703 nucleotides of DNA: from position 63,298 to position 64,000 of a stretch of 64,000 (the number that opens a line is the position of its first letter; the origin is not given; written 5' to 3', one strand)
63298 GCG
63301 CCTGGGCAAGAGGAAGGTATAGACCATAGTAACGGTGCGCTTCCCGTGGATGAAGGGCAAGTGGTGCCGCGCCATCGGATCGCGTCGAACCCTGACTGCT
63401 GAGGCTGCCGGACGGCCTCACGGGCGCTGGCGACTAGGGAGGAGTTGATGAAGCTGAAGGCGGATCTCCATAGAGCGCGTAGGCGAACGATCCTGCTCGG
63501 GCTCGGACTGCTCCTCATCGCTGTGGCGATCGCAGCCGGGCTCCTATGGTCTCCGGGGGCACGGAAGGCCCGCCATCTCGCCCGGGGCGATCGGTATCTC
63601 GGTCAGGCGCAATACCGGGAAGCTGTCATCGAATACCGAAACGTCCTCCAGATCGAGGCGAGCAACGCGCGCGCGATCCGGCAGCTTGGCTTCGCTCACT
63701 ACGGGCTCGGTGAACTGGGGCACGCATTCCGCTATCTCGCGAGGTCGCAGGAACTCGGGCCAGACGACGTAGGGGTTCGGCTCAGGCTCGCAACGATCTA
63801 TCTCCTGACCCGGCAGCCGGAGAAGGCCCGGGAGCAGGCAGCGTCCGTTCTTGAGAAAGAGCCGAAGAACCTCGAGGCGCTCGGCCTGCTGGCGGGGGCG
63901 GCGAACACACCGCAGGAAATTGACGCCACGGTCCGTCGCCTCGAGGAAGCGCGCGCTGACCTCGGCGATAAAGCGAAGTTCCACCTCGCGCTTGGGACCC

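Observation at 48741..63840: Three copies of the 5' end of the PrsT-like TPR gene bracket two ~7 kb cassettes: apparent serial island accretion at one site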

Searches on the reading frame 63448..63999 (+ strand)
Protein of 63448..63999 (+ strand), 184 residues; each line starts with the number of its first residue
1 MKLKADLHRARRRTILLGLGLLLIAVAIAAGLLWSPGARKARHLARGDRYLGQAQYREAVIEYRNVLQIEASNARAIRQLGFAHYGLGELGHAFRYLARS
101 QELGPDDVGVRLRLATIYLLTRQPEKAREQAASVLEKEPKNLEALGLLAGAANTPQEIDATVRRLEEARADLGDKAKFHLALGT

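Call 18: find_related_loci(query=window:63448-63999:+, collection=genome_contigs, flank=10000)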
Query window:63448-63999:+ (184 aa) in genome_contigs; peptide patterns used: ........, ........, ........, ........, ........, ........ (x = any residue, [..] = any of these).
270 stretches matched a pattern, but none encodes a relative of the query by tblastn (E <= 1e-3).
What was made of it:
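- Tried and rejected: The scan with copy C alone found no relatives (call 18).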

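Call 19: find_homologous_proteins(query=window:63448-63999:+, max_evalue=0.00001)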
Query window:63448-63999:+ (184 aa): 59 proteins with E <= 0.00001 among 3330 candidates.
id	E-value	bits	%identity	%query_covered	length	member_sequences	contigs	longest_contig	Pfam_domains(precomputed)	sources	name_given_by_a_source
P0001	1.0e-70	255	79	82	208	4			PF13431.13,PF23914.2,PF13414.13,PF13428.13,PF14559.13,PF24575.2,PF13371.13,PF00515.35,PF13432.13,PF13181.13,PF07719.24,PF13174.13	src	-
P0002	4.0e-61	224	62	90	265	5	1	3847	PF13431.13,PF23914.2,PF13414.13,PF13428.13,PF14559.13,PF24575.2,PF00515.35,PF12895.14,PF13432.13,PF13181.13,PF14561.13,PF07719.24,PF13174.13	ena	-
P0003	1.8e-59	219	64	90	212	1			PF14559.13,PF23914.2,PF13414.13,PF00515.35,PF13432.13,PF13428.13,PF07719.24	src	-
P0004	3.3e-59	218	67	85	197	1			PF14559.13,PF13431.13,PF23914.2,PF13414.13,PF00515.35,PF12895.14,PF13428.13,PF13181.13,PF07719.24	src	-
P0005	3.5e-59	218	61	89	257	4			PF14559.13,PF13431.13,PF23914.2,PF13414.13,PF00515.35,PF12895.14,PF13432.13,PF13428.13,PF13181.13,PF07719.24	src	-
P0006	4.0e-59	218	59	96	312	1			PF14559.13,PF13431.13,PF23914.2,PF13414.13,PF00515.35,PF12895.14,PF13432.13,PF13428.13,PF13181.13,PF07719.24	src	-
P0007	6.4e-58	214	61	97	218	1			PF14559.13,PF13431.13,PF23914.2,PF13414.13,PF13371.13,PF00515.35,PF12895.14,PF13432.13,PF13428.13,PF13181.13,PF07719.24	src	-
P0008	5.3e-57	211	60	92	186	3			PF14559.13,PF23914.2,PF13414.13,PF12895.14,PF13432.13,PF13428.13,PF07719.24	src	-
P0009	8.6e-57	210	60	96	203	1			PF14559.13,PF23914.2,PF13414.13,PF12895.14,PF13432.13,PF13428.13,PF07719.24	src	-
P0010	1.7e-56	209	61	95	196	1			PF14559.13,PF23914.2,PF13414.13,PF13371.13,PF12895.14,PF13432.13,PF13428.13,PF07719.24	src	-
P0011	3.8e-56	208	60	96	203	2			PF14559.13,PF13431.13,PF23914.2,PF13414.13,PF12895.14,PF13432.13,PF13428.13,PF07719.24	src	-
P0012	2.9e-55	205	55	89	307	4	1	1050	PF25063.1,PF14853.13,PF13431.13,PF23914.2,PF25060.1,PF13414.13,PF25058.2,PF13428.13,PF25064.2,PF14559.13,PF00515.35,PF12895.14,PF13424.13,PF13432.13,PF13181.13,PF14561.13,PF07719.24,PF13174.13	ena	-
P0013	3.9e-55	205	60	93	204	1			PF14559.13,PF13431.13,PF23914.2,PF13414.13,PF00515.35,PF12895.14,PF13432.13,PF13428.13,PF07719.24,PF13174.13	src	-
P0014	1.0e-54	203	58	91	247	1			PF13431.13,PF23914.2,PF13414.13,PF13428.13,PF14559.13,PF13371.13,PF00515.35,PF12895.14,PF13424.13,PF13432.13,PF13181.13,PF07719.24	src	-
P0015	3.9e-54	201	78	65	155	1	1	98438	PF14559.13,PF13414.13,PF13371.13,PF00515.35,PF13428.13,PF07719.24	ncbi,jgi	-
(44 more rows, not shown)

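Call 20: find_encoding_contigs(protein=P0015, flank=10000, max_places=6)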
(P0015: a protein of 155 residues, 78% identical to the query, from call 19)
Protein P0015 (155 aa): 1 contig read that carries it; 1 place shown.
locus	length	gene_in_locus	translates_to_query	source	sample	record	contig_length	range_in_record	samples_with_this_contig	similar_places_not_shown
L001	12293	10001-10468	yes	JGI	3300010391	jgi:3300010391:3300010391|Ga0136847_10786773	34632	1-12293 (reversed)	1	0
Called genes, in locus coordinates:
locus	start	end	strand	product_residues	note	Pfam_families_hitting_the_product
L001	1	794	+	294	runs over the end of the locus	PF13243:SQHop_cyclase_C (weak)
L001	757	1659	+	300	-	PF02522:Antibiotic_NAT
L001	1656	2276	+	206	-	PF02525:Flavodoxin_2 (faint), PF03358:FMN_red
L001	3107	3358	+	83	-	-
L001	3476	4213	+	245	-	-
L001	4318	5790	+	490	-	PF00501:AMP-binding, PF13193:AMP-binding_C (weak)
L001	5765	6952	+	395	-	PF00155:Aminotran_1_2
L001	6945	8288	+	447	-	PF13537:GATase_7 (weak), PF00733:Asn_synthase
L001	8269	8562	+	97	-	PF00550:PP-binding (weak)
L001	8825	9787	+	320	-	PF00248:Aldo_ket_red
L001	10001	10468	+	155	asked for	PF07719:TPR_2 (faint), PF13428:TPR_14 (faint), PF00515:TPR_1 (faint), PF13371:TPR_9 (weak), PF13414:TPR_11, PF14559:TPR_19 (faint)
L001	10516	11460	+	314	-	PF00550:PP-binding (weak)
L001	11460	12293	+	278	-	?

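Call 23: find_related_loci(query=A1, collection=genome_contigs, flank=10000)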
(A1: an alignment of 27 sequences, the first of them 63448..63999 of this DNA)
Query A1 (184 aa) in genome_contigs; peptide patterns used: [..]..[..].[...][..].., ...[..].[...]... (x = any residue, [..] = any of these).
192 stretches matched a pattern; 72 encode a relative of the query (tblastn E <= 1e-3); 72 distinct loci.
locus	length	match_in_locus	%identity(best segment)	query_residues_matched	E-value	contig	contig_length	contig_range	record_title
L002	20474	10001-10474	70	27-184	6e-69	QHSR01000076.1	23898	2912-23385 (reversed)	MAG: Candidatus Rokuibacteriota bacterium isolate AR26 14_1009_13_40cm_scaffold_2824_curated, whole genome shotgun seque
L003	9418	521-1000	72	25-184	1e-62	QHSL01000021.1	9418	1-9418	MAG: Candidatus Rokuibacteriota bacterium isolate AR31 14_1009_16_40cm_scaffold_21793_curated, whole genome shotgun sequ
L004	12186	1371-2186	62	31-184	1e-58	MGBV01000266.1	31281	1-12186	MAG: Candidatus Rokubacteria bacterium GWC2_70_16 gwc2_scaffold_7055, whole genome shotgun sequence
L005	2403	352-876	57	10-184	5e-58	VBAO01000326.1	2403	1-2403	MAG: Bacillati bacterium ANGP1 isolate NP_7 14_1009_09_30cm_scaffold_41778, whole genome shotgun sequence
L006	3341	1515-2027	52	9-184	2e-56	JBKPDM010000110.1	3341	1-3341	MAG: Pseudomonadota bacterium isolate GB_EKS_MAG_00024 GB_EKS_000001289284, whole genome shotgun sequence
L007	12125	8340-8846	56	10-183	4e-56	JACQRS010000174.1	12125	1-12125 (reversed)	MAG: Candidatus Rokuibacteriota bacterium isolate NC_groundwater_1365_Ag_S-0.2um_67_47 S_p2_S4_coassembly_k141_1825028,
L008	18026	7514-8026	59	9-184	5e-60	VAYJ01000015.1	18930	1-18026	MAG: Actinobacteria bacterium isolate AC_55 14_1009_16_40cm_scaffold_9317, whole genome shotgun sequence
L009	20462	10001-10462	59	31-184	2e-55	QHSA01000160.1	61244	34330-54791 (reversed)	MAG: Candidatus Rokuibacteriota bacterium isolate AR41 14_0929_12_30cm_scaffold_917_curated, whole genome shotgun sequen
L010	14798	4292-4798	54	11-184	8e-55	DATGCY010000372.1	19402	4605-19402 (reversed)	MAG TPA_asm: Candidatus Methylomirabilota bacterium isolate SMAG_U9660 k141_1524016, whole genome shotgun sequence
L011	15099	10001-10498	57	20-184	1e-54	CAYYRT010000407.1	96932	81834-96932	MAG TPA_asm: uncultured Acidimicrobiaceae bacterium isolate binchicken_co31_95 genome assembly, contig: k141_3420543, wh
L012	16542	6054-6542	56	21-183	2e-54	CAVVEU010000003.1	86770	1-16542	MAG: uncultured Candidatus Rokubacteria bacterium isolate MFD02242.bin.2.279 genome assembly, contig: contig_15877, whol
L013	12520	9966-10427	60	31-184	3e-54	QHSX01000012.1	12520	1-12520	MAG: Candidatus Rokuibacteriota bacterium isolate AR20 14_0929_02_40cm_scaffold_3661_curated, whole genome shotgun seque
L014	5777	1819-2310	53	20-183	1e-54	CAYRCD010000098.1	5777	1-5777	MAG TPA_asm: uncultured Dehalococcoidia bacterium isolate SRP119689_co1_202 genome assembly, contig: NODE_23101_length_5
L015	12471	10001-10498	54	14-184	3e-53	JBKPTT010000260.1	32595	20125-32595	MAG: Acidobacteriota bacterium isolate GM_HAYS_MAG_00049 GM_HAYS_000000729914, whole genome shotgun sequence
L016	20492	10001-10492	52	19-183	2e-52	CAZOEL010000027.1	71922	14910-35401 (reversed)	MAG TPA_asm: uncultured Syntrophobacteraceae bacterium isolate binchicken_co269_257 genome assembly, contig: NODE_334_le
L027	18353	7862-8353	46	19-184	8e-46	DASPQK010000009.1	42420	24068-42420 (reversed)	MAG TPA_asm: Syntrophobacteraceae bacterium isolate SMAG_U12197 k141_1957961, whole genome shotgun sequence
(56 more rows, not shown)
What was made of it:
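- Tried and rejected: An alignment query was needed (call 23).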

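Call 33: find_related_loci(query=A4, collection=metagenome_contigs, flank=10000)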
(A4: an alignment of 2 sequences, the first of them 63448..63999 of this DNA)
Query A4 (184 aa) in metagenome_contigs; peptide patterns used: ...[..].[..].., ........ (x = any residue, [..] = any of these).
333 stretches matched a pattern; 113 encode a relative of the query (tblastn E <= 1e-3); the best 80 are kept; 80 distinct loci.
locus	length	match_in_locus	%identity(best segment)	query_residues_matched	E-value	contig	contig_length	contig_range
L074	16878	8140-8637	76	14-184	8e-79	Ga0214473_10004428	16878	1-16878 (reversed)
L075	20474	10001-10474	70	27-184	3e-69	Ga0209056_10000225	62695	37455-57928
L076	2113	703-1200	59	18-183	3e-64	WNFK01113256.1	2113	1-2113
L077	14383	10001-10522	63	7-184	7e-62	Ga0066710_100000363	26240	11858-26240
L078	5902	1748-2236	63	21-183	6e-62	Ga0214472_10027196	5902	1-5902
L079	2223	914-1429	58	8-184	2e-62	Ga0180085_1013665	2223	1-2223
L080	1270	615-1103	58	21-183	4e-64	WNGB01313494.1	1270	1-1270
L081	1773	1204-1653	65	35-184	1e-62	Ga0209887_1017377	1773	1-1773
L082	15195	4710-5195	57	22-183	7e-58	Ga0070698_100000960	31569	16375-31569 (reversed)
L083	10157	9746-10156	70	10-151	5e-58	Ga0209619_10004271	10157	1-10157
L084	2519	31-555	57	10-184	4e-58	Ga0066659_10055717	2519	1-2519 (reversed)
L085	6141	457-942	57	22-183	7e-58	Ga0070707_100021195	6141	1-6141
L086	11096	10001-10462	60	31-184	1e-56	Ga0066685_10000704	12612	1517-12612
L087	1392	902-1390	56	19-181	3e-59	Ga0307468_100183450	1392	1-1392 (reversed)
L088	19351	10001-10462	60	31-184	1e-56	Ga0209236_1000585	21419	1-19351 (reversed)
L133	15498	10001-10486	49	23-184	3e-46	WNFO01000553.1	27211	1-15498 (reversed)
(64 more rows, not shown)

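Call 39: search_protein_families(library=pfam, proteins=[L133:3675-4832:+, L133:4876-5826:+, L133:6604-7920:+, L133:7173-8306:+, L133:8909-9895:+, L027:2883-3236:+, L027:3277-3756:+, L027:4164-4808:+, L027:4856-5986:+, L027:6836-7636:+], max_evalue=0.001)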
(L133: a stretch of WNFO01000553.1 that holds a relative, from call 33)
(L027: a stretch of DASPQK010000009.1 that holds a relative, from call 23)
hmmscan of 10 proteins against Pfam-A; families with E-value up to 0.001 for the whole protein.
L133:3675-4832:+ (385 aa): 1 family
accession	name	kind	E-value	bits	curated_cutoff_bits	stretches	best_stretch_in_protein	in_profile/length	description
PF09721.15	Exosortase_EpsH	-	2.2e-48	165.3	25.7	1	106-367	2-254/254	Transmembrane exosortase (Exosortase_EpsH)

L133:4876-5826:+ (316 aa): 0 families

L133:6604-7920:+ (438 aa): 2 families
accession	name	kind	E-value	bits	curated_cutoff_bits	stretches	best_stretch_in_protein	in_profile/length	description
PF10082.15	BBP2_2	-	6.6e-06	25.7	23.7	0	76-116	11-50/378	Putative beta-barrel porin 2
PF10677.15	DUF2490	-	0.00018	21.7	29.8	0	379-426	33-75/186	Protein of unknown function (DUF2490)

L133:7173-8306:+ (377 aa): 0 families

L133:8909-9895:+ (328 aa): 2 families
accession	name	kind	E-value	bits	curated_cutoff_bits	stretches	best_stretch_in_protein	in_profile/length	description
PF13480.13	Acetyltransf_6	-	2.5e-16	60.6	22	1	141-263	9-138/143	Acetyltransferase (GNAT) domain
PF02388.22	FemAB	-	5.2e-11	42.4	24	1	203-286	302-389/406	FemAB family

L027:2883-3236:+ (117 aa): 0 families

L027:3277-3756:+ (159 aa): 16 families
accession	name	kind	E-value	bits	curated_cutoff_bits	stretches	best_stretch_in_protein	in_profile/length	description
PF14559.12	TPR_19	-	3.2e-21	75.9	25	4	31-88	2-59/68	Tetratricopeptide repeat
PF13428.12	TPR_14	-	2.7e-14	52.7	23.5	2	90-128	3-41/44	Tetratricopeptide repeat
PF07719.23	TPR_2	-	5.4e-13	48.4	27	1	54-86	1-33/34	Tetratricopeptide repeat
PF13432.12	TPR_16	-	3e-11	44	32.7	1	24-87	1-64/65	Tetratricopeptide repeat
PF23914.1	TPR_CcmH_CycH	-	1.7e-10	41.4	42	1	50-145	46-144/158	Cytochrome c-type biogenesis protein H TPR domain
PF13181.12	TPR_8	-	1.6e-09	37.6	25.7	0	54-86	1-33/34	Tetratricopeptide repeat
PF13431.12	TPR_17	-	8.5e-09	35.4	24.4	0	42-74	1-33/34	Tetratricopeptide repeat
PF13176.12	TPR_7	-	4.1e-07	30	27.9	0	24-52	3-33/36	Tetratricopeptide repeat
PF13424.12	TPR_12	-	8.5e-07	29.5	30.1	0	22-84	5-75/77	Tetratricopeptide repeat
PF00515.34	TPR_1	-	2.5e-06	27.5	27.8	0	54-86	1-33/34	Tetratricopeptide repeat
PF13174.12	TPR_6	-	3.4e-05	24.7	26.3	0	25-51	5-31/33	Tetratricopeptide repeat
PF25063.1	ARM_TT21_C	-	5.5e-05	23.6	35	1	34-146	35-153/209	Tetratricopeptide repeat protein 21 C-terminal ARM domain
PF13371.12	TPR_9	-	0.00016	22.1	35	0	27-58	36-67/73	Tetratricopeptide repeat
PF09976.15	TPR_21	-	0.00016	21.9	25.5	0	67-151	55-142/193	Tetratricopeptide repeat-like domain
PF13429.12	TPR_15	-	0.00016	21.6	26.2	0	5-73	132-202/280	Tetratricopeptide repeat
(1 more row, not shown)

L027:4164-4808:+ (214 aa): 1 family
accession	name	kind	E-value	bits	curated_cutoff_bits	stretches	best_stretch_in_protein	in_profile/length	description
PF01522.26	Polysacc_deac_1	-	1.6e-27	96.3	23.1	1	25-145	4-123/124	Polysaccharide deacetylase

L027:4856-5986:+ (376 aa): 4 families
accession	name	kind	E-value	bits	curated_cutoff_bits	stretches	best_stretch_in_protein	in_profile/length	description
PF00583.31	Acetyltransf_1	-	2.4e-08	34.7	20.7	1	51-139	31-116/116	Acetyltransferase (GNAT) family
PF13527.13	Acetyltransf_9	-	2.9e-08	34.2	25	1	57-139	44-124/127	Acetyltransferase (GNAT) domain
PF13508.13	Acetyltransf_7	-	4.2e-08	33.9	27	1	57-140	6-83/84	Acetyltransferase (GNAT) domain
PF13673.13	Acetyltransf_10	-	5e-05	23.7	23.6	1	90-141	56-109/128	Acetyltransferase (GNAT) domain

L027:6836-7636:+ (266 aa): 11 families
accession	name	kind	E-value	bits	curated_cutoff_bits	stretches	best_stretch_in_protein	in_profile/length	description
PF08241.18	Methyltransf_11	-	2e-20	73.7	21.2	1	63-159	1-95/95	Methyltransferase domain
PF13649.12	Methyltransf_25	-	2.8e-18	66.8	27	1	63-155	2-97/97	Methyltransferase domain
PF13847.12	Methyltransf_31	-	9.2e-18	64.8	27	1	61-172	6-123/145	Methyltransferase domain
PF13489.12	Methyltransf_23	-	9.4e-16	58.4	27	1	57-193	21-144/164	Methyltransferase domain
PF08242.18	Methyltransf_12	-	1.1e-11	45.7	30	1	63-156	1-97/98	Methyltransferase domain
PF06325.19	PrmA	-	2.7e-07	30.8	22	1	55-159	159-258/296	Ribosomal protein L11 methyltransferase (PrmA)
PF01209.24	Ubie_methyltran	-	5.5e-07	29.6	20.1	1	57-159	47-151/233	ubiE/COQ5 methyltransferase family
PF03848.20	TehB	-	1e-06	28.7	20.4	1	56-148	30-117/193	Tellurite resistance protein TehB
PF09445.16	Methyltransf_15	-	1.7e-06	28.2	22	1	60-113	2-55/165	RNA cap guanine-N2 methyltransferase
PF02353.26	CMAS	-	2.6e-06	27.4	27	1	57-159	62-164/273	Mycolic acid cyclopropane synthetase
PF13679.12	Methyltransf_32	-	9.1e-05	22.9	27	1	57-131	24-107/143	Methyltransferase domain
